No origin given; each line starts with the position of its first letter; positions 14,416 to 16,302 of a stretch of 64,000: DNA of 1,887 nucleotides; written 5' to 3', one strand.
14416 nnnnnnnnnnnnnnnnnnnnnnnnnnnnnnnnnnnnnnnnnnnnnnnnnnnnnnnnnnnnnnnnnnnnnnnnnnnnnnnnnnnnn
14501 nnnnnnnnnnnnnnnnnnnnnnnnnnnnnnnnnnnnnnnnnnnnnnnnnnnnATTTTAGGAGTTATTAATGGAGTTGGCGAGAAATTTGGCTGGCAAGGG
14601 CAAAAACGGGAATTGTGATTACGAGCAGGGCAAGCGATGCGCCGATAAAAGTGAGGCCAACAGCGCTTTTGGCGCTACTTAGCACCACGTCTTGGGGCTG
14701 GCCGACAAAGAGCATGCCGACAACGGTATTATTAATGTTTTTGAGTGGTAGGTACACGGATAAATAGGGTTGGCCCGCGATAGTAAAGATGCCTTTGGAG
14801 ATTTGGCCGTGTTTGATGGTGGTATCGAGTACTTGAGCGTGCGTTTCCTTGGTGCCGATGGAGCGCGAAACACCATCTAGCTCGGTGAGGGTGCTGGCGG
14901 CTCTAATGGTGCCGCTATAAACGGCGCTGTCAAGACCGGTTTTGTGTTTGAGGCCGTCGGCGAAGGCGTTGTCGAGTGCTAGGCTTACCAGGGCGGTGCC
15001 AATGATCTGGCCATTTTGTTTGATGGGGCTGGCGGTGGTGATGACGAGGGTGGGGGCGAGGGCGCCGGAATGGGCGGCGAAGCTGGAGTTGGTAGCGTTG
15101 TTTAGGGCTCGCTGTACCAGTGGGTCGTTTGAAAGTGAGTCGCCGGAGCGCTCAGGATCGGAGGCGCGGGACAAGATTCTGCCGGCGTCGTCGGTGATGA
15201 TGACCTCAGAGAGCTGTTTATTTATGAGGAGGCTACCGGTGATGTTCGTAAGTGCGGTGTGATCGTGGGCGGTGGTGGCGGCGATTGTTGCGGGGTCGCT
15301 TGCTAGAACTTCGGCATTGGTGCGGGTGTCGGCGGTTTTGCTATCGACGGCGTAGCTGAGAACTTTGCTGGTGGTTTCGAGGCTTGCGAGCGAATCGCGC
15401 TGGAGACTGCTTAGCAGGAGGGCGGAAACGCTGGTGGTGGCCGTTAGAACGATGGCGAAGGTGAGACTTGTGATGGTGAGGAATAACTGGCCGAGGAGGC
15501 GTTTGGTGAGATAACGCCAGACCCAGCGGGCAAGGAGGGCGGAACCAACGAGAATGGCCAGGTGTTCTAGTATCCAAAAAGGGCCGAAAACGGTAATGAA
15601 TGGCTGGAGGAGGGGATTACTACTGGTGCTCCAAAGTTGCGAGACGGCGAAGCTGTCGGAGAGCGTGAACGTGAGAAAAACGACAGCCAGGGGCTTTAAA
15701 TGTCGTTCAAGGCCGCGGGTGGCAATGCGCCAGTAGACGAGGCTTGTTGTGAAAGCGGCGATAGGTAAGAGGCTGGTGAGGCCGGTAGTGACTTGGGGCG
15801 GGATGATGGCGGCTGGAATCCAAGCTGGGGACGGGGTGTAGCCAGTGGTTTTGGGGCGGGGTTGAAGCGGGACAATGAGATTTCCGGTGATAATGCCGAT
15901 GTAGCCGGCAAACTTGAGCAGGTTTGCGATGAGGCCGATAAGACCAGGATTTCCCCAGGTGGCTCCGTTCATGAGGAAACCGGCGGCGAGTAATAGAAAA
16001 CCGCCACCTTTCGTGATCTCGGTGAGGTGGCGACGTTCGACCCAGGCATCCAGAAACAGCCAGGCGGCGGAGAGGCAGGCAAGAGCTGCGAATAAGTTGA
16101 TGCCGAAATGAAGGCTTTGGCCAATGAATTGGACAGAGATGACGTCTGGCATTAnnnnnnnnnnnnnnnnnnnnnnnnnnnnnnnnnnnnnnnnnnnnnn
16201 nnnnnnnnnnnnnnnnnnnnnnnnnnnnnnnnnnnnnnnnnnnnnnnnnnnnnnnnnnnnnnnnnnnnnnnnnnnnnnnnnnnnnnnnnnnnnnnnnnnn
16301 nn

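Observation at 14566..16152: Sensor-like membrane protein that ends immediately after its second TM segment. Conserved charged/His motifs lie inside the polytopic N-terminal domain (paralog 37056..38804).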

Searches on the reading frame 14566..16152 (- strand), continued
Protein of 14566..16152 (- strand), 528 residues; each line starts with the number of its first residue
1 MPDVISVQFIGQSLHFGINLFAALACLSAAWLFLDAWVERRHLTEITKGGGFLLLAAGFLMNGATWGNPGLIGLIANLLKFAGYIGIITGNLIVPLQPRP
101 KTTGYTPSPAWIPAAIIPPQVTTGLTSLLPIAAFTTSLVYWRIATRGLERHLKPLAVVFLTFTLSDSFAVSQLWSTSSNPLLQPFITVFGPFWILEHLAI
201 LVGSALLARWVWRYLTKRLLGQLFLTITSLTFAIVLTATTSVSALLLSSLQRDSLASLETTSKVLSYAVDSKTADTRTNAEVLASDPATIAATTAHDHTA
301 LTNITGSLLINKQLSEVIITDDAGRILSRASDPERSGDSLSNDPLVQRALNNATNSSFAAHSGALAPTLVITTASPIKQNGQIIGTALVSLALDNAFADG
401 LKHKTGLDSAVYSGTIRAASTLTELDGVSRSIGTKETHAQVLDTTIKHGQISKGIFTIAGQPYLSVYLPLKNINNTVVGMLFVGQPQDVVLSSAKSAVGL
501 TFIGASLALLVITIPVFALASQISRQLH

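Call 46: find_related_loci(query=A1, collection=genome_contigs, flank=10000)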
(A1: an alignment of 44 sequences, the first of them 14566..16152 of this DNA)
Query A1 (528 aa) in genome_contigs; peptide patterns used: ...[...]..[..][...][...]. (x = any residue, [..] = any of these).
131 stretches matched a pattern; 45 encode a relative of the query (tblastn E <= 1e-3); 44 distinct loci.
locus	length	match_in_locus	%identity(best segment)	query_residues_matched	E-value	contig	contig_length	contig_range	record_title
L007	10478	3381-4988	55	1-528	9e-177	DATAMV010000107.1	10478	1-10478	MAG TPA_asm: Candidatus Saccharimonadia bacterium isolate SMAG_U7000 k141_59109, whole genome shotgun sequence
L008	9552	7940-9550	54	1-510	7e-164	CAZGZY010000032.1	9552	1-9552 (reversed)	MAG TPA_asm: uncultured Candidatus Saccharimonadales bacterium isolate SRP200132_co1_597 genome assembly, contig: NODE_1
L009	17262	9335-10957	44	4-527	4e-143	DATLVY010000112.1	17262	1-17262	MAG TPA_asm: Candidatus Acidoferrum sp. isolate SMAG_U13204 k141_156645, whole genome shotgun sequence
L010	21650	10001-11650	42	4-527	1e-136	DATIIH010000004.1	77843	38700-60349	MAG TPA_asm: Patescibacteria group bacterium isolate SMAG_U15659 k141_491531, whole genome shotgun sequence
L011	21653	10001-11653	43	4-527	9e-133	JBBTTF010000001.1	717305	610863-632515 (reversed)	MAG: Patescibacteria group bacterium isolate H32-bin025_1 H32_bin025_1_000000000001, whole genome shotgun sequence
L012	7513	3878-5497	43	4-528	4e-131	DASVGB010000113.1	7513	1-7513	MAG TPA_asm: Candidatus Saccharimonadia bacterium isolate SMAG_U2104 k141_1095417, whole genome shotgun sequence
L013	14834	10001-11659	40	3-527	6e-131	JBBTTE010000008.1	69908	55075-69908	MAG: Patescibacteria group bacterium isolate H32-bin050_1 H32_bin050_1_000000000008, whole genome shotgun sequence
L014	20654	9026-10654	41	3-528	4e-127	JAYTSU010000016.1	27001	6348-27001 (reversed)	MAG: Candidatus Saccharibacteria bacterium isolate GFS_5273 GFS_5273_15, whole genome shotgun sequence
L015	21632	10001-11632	41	4-527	2e-125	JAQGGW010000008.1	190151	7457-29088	MAG: Candidatus Saccharibacteria bacterium isolate RYN_417 scaffold_1463911, whole genome shotgun sequence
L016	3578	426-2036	41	3-527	8e-129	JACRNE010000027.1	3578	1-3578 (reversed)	MAG: Candidatus Saccharibacteria bacterium isolate NC_groundwater_1926_Pr3_S-0.2um_42_3 scaffold_595973, whole genome sh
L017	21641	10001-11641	41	4-528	7e-125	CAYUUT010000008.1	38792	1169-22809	MAG TPA_asm: uncultured Candidatus Saccharibacteria bacterium isolate binchicken_co241_306 genome assembly, contig: NODE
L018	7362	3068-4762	41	4-527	1e-123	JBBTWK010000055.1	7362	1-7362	MAG: Patescibacteria group bacterium isolate H41-bin145_1 H41_bin145_1_000000000055, whole genome shotgun sequence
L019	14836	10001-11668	40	4-527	2e-123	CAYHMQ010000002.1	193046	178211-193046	MAG TPA_asm: uncultured Candidatus Saccharibacteria bacterium isolate ERP119705_co13_576 genome assembly, contig: NODE_4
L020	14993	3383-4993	41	7-527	4e-121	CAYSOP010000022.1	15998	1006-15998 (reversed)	MAG TPA_asm: uncultured Candidatus Saccharibacteria bacterium isolate SRP200132_co1_551 genome assembly, contig: NODE_63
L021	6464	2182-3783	38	8-528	9e-121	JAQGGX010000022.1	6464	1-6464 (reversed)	MAG: Candidatus Saccharibacteria bacterium isolate RYN_418 scaffold_2980142, whole genome shotgun sequence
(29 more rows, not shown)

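Call 58: search_solved_structures(query=A1, max_evalue=0.0001, show_alignments=4)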
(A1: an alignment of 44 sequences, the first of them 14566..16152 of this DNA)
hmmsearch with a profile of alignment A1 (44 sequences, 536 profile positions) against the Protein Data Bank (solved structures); distinct sequences matched with E-value up to 0.0001: 6.
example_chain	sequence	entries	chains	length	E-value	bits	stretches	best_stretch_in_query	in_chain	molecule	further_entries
8py1_A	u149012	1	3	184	4e-09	38.9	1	397-503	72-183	Methyl-accepting chemotaxis protein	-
8py0_A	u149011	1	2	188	7.3e-09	38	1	402-498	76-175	Ligand Binding domain (LBD) Chemoreceptor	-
1p0z_A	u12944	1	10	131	1.4e-05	27.2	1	285-402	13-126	Sensor kinase citA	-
2v9a_A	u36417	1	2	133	1.5e-05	27.1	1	285-402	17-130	SENSOR KINASE CITA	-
2j80_A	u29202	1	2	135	1.5e-05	27.1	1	285-402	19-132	SENSOR KINASE CITA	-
9mrh_A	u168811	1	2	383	9.9e-05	24.4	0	285-403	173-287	Fluorescence lifetime-readout citrate sensor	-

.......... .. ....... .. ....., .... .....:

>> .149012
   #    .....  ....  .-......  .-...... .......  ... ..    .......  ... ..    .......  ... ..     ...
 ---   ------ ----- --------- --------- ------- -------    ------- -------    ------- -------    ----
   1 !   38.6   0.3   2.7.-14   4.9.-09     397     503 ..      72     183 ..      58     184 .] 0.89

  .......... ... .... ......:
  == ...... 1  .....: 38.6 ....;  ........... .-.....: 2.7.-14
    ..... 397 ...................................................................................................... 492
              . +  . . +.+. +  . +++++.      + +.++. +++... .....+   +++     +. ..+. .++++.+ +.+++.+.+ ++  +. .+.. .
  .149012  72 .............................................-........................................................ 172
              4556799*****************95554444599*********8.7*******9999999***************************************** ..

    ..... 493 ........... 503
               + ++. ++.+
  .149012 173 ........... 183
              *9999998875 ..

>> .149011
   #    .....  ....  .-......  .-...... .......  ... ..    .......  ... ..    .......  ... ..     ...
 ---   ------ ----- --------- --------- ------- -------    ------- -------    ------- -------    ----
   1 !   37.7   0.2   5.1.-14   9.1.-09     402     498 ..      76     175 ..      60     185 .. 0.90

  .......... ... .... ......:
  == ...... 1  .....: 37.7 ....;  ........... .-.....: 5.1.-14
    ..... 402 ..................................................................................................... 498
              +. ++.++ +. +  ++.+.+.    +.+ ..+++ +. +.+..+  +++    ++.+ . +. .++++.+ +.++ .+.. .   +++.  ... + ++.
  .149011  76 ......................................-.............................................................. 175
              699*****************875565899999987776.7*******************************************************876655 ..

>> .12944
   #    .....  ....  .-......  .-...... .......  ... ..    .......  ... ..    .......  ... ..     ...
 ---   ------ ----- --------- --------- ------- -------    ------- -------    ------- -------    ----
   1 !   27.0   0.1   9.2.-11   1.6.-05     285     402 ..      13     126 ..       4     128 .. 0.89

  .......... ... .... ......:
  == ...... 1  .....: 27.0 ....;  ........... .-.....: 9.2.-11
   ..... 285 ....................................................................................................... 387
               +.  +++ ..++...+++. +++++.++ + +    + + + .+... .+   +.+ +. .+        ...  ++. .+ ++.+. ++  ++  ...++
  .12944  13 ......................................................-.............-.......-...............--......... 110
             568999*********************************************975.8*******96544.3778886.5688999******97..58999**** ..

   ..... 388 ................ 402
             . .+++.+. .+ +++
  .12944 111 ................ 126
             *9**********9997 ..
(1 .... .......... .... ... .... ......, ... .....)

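Call 71: search_protein_families(library=pfam, proteins=[P0027], max_evalue=0.1)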
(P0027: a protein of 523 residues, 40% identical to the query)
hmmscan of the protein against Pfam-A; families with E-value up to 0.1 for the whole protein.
P0027 (523 aa): 9 families
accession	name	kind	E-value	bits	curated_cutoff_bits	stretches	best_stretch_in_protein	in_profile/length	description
PF17202.10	sCache_3_3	-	4.9e-23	81.9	28.8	1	386-490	2-105/107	Single cache domain 3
PF14827.12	dCache_3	-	2.9e-21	76.6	25.7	1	248-484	2-237/239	Double sensory domain of two-component sensor kinase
PF17203.10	sCache_3_2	-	1.4e-11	45.1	28.4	2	268-383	10-122/140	Single cache domain 3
PF17201.10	Cache_3-Cache_2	-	1.6e-11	44.5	27.7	1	368-494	66-196/299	Cache 3/Cache 2 fusion domain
PF19447.4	DUF5985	-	2.2e-05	25.1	27.3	1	14-84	8-82/86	Family of unknown function (DUF5985)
PF02508.19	Rnf-Nqr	-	0.031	14.7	23.8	0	459-506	95-142/174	Rnf-Nqr subunit, membrane protein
PF17152.10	CHASE8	-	0.036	14.8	27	0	284-384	19-100/102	Periplasmic sensor domain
PF05651.19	Diacid_rec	-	0.051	13.7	23.6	1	297-383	5-87/134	Putative sugar diacid recognition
PF05228.19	CHASE4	-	0.081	13.5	26.2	0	305-408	43-140/140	CHASE4 domain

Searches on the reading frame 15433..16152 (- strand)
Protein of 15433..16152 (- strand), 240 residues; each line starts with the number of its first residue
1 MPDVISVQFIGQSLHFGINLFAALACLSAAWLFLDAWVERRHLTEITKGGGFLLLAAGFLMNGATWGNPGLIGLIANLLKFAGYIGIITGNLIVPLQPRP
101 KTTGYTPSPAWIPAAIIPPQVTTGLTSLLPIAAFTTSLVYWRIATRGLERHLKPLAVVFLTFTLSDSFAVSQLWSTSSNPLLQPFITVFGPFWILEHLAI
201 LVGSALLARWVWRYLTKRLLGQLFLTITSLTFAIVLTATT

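Call 25: search_protein_representatives(alignment_id=A2)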
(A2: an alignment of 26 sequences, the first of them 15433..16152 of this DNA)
Query: 26 sequences, 244 profile positions. Proteins with E-value up to 0.001 (for the whole library): 374; up to 1e-10: 301; up to 1e-30: 178. The best 150 are listed.
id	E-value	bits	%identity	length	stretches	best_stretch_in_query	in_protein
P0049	6.4e-89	314.2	-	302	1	1-244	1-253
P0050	1.7e-86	306.3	-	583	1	1-244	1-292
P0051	4.0e-85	301.8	-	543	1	1-243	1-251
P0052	7.6e-85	300.9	-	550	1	1-244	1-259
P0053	4.6e-82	291.8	-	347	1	1-243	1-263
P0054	1.3e-81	290.4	-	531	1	1-244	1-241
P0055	1.3e-81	290.4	-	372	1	2-243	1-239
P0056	3.0e-80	285.9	-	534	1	3-243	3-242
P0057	1.5e-79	283.5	-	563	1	1-243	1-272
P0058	2.4e-79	282.9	-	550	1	1-244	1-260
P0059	3.8e-79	282.2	-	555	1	2-242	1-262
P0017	7.2e-78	278.1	-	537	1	2-244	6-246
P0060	1.5e-77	277.0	-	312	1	2-243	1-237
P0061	2.0e-77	276.6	-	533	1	2-243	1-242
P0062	3.2e-77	276.0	-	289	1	2-244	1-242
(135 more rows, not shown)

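Call 32: predict_structure(alignment_id=A2)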
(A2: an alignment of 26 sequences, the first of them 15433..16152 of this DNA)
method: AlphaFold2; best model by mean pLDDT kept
length: 240 residues; sequences in the alignment: 26
mean_pLDDT: 87.3   pTM: 0.82
mean pLDDT of the five models: 87.3, 85.6, 84.5, 84.3, 82.4
residues with pLDDT >= 90: 140; 70-90: 75; 50-70: 15; < 50: 10
segments of 3 or more residues with pLDDT < 50: 111-120
pLDDT, mean of each block of 10 residues (from residue 1): 78 94 96 94 97 98 85 94 97 82 63 46 78 97 93 97 96 85 83 94 97 87 84 82
secondary structure, 60 per line:
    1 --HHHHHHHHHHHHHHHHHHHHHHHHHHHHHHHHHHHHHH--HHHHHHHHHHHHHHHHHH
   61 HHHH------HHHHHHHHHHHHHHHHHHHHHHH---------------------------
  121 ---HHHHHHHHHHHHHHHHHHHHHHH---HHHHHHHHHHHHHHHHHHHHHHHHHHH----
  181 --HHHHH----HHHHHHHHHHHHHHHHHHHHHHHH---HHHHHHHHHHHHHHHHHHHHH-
elements in order: H3-40 H43-64 H71-93 H124-146 H150-176 H183-187 H192-215 H219-239

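Call 49: fold_search(model_id=the predicted structure, library=pdb)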
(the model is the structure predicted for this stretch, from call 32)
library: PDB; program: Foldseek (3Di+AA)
matches with E <= 10: 710; with E <= 0.001: 0
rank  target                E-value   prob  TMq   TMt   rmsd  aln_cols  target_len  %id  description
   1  8qae_A                1.5e-01  0.47  0.25  0.27  20.0       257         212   10  X-ray crystal structure of a de novo designed single-chain antiparallel 6-helix alpha-helical barrel, sc-apCC-6-SLLA (released 2024-07-03)
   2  7sk3_A                1.8e-01  0.95  0.46  0.39  14.1       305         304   11  Cryo-EM structure of ACKR3 in complex with CXCL12, an intracellular Fab, and an extracellular Fab (released 2022-07-27)
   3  9m0d_R                2.2e-01  0.99  0.50  0.48   9.2       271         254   11  Cryo-EM structure of neurotensin receptor 1 in complex with beta-arrestin 1 (released 2025-04-09)
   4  7sk9_A                2.5e-01  0.90  0.42  0.38  12.4       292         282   11  Cryo-EM structure of human ACKR3 in complex with a small molecule partial agonist CCX662, and an intracellular Fab (released 2022-07-27)
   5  9jmc_R                3.7e-01  0.66  0.35  0.31  11.8       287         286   12  Cryo-EM structure of the DS-3801b-Motilin receptor-Gq protein complex (released 2025-05-28)
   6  8yg4_R                4.3e-01  0.57  0.33  0.29  18.9       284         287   13  A cryo-EM structure of LA-PTH-R1-PTH1R-Gs complex structure (released 2025-09-03)
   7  7zn0_B                4.3e-01  0.51  0.30  0.32  14.4       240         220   14  Crystal structure of the light-driven inward proton pump xenorhodopsin BcXeR in the M state at pH 8.2 in the presence  (released 2023-05-10)
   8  6wzg_R                4.5e-01  0.69  0.35  0.26  10.9       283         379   11  Human secretin receptor Gs complex (released 2020-08-12)
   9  7sk6_A                4.7e-01  0.85  0.44  0.38   9.4       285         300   12  Cryo-EM structure of human ACKR3 in complex with chemokine N-terminal mutant CXCL12_LRHQ and an intracellular Fab (released 2022-07-27)
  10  5jdo_A                4.7e-01  0.18  0.19  0.19  27.9       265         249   12  T. congolense haptoglobin-haemoglobin receptor in complex with haemoglobin (released 2016-04-27)
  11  9jmd_R                5.1e-01  0.80  0.44  0.39  11.2       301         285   13  Cryo-EM structure of the Azithromycin-Motilin receptor-Gq protein complex (released 2025-05-28)
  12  7piv_R                5.1e-01  0.47  0.34  0.32   8.4       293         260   10  Active Melanocortin-4 receptor (MC4R)- Gs protein complex bound to agonist NDP-alpha-MSH at 2.86 A resolution. (released 2021-11-17)
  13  5xjm_A                5.1e-01  0.35  0.29  0.21  29.7       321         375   13  Complex structure of angiotensin II type 2 receptor with Fab (released 2018-07-11)
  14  7znc_B                5.4e-01  0.44  0.30  0.31  14.4       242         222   14  Crystal structure of the light-driven inward proton pump xenorhodopsin BcXeR in the ground state at pH 7.6 in the abse (released 2023-05-10)
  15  8xm6_B                5.4e-01  0.38  0.26  0.21  18.6       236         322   11  Cryo-EM structure of human ZnT1 WT, in the absence of zinc, determined in an outward-facing conformation (released 2024-10-30)
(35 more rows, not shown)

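Call 60: find_homologous_proteins(query=A2, max_evalue=0.001)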
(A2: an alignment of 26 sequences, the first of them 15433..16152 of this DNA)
Query A2 (26 sequences) (240 aa, profile of the alignment): 19 proteins with E <= 0.001 among 8000 candidates.
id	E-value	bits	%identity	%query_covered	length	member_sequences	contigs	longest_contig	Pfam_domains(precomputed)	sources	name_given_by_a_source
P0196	4.8e-90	320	39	97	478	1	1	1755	PF14827.13,PF17202.11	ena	-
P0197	2.5e-78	281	31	90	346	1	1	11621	-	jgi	jgi:hypothetical protein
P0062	9.9e-77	276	35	95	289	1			-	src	-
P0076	1.5e-73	266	36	98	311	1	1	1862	-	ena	-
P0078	4.8e-72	261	30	97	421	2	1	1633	PF14827.13,PF17203.11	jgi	jgi:hypothetical protein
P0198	7.4e-72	260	33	97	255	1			-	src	-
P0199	9.9e-72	260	32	98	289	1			-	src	-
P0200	1.5e-65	239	33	78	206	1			-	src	-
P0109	3.1e-64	235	31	91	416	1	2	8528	PF14827.13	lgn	-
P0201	4.0e-64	235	34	87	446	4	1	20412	PF00072.31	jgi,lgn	-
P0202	4.8e-56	208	30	87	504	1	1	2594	PF17201.11,PF14827.13,PF17202.11,PF17203.11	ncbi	-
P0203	2.6e-55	206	31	72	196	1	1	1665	-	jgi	jgi:hypothetical protein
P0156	1.8e-54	203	37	72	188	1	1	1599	-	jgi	jgi:hypothetical protein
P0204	1.6e-50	190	35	75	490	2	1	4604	PF17201.11,PF02743.25,PF14827.13,PF17202.11,PF17203.11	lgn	-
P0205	3.4e-50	189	28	77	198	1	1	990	-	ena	-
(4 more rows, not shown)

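Call 69: search_solved_structures(query=A2, max_evalue=10)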
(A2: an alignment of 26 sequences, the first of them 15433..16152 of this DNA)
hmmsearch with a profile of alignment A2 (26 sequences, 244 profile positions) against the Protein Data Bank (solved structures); distinct sequences matched with E-value up to 10: 1.
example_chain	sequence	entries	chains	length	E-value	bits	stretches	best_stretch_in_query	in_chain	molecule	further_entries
8eat_B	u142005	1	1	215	0.081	15.9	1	117-189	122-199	Vacuolar ATPase assembly integral membrane protein VPH2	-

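Call 70: search_protein_families(library=pfam, alignment_id=A2, max_evalue=10)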
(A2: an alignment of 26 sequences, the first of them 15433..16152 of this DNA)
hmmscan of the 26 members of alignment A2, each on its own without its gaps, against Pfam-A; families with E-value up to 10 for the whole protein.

A. member 1, window:15433-16152:- (240 aa): 0 families

B. families by the number of members that match (of 26 scanned): 25 families
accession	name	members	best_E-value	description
PF13567.11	DUF4131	4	0.035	Domain of unknown function (DUF4131)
PF05552.17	MS_channel_1st_1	4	0.039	Mechanosensitive ion channel, conserved TM helix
PF19447.4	DUF5985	2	5.4e-07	Family of unknown function (DUF5985)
PF24365.1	DUF7521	2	0.13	Family of unknown function (DUF7521)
PF09990.14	DUF2231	2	5.7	Predicted membrane protein (DUF2231)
PF14108.11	ABA4-like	1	0.0093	ABA DEFICIENT 4-like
PF05255.16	UPF0220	1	0.013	Uncharacterised protein family (UPF0220)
PF03203.19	MerC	1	0.021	MerC mercury resistance protein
PF20803.2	PaaX_M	1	0.032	PaaX protein central Cas2-like domain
PF07547.18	RSD-2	1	0.049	RSD-2 N-terminal domain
PF21787.3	TNP-like_RNaseH_N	1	0.053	TNP-like, RNase H N-terminal domain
PF15879.10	MWFE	1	0.064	NADH-ubiquinone oxidoreductase MWFE subunit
PF25505.1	ARM_CPL3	1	0.11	CPL3 ARM repeat domain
PF01757.29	Acyl_transf_3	1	0.17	Acyltransferase domain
PF22841.2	CATSPERE_NTD1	1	0.2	CATSPERE first N-terminal domain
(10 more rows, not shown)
